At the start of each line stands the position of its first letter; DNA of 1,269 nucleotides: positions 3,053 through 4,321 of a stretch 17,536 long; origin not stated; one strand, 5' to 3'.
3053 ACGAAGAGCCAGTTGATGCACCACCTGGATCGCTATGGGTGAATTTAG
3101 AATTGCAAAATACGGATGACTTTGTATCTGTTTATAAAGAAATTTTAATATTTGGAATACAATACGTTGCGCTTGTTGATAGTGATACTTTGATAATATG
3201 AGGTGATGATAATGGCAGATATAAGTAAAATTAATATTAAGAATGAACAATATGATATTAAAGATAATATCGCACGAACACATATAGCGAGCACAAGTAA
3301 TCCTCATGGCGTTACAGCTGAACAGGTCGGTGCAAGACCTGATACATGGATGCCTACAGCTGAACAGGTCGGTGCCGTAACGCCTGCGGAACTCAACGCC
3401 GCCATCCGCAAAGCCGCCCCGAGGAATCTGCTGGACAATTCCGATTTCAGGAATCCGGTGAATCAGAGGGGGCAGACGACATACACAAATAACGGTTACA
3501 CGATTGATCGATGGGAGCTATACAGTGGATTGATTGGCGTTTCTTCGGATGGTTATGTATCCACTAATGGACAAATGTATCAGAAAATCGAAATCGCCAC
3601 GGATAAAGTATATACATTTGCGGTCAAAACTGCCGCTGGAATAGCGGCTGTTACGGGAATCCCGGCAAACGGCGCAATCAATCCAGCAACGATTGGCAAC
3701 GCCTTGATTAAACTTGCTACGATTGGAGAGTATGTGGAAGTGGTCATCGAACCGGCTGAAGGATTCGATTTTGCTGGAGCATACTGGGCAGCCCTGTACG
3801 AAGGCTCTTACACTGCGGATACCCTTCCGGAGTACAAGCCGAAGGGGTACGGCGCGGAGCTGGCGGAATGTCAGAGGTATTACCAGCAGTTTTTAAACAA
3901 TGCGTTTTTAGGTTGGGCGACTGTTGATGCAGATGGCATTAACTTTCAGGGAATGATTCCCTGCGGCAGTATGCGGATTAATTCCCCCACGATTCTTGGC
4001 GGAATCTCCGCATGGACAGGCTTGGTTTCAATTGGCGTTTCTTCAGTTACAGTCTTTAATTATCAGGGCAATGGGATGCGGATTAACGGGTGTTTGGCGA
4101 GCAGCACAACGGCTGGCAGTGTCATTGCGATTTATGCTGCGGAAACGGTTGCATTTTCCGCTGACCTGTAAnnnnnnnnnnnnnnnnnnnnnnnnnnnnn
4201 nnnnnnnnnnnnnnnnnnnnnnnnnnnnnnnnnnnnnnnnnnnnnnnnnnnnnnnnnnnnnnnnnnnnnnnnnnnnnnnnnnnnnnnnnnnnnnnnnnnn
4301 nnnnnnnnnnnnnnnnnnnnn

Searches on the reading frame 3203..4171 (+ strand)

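Call 10: search_protein_families(library=pfam, proteins=[window:3203-4171:+], max_evalue=0.01)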
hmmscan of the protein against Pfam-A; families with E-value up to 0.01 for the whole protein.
window:3203-4171:+ (322 aa): 0 families

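Call 11: search_protein_families(library=phrogs, proteins=[window:3203-4171:+], max_evalue=0.001)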
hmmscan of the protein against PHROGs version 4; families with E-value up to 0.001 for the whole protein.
window:3203-4171:+ (322 aa): 2 families
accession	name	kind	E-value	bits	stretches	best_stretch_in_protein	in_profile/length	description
phrog_4492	-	tail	2.3e-08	33.7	1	54-264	772-1032/1096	tail fiber protein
phrog_8147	-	tail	0.00065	19.9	0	8-44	115-151/436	tail fiber protein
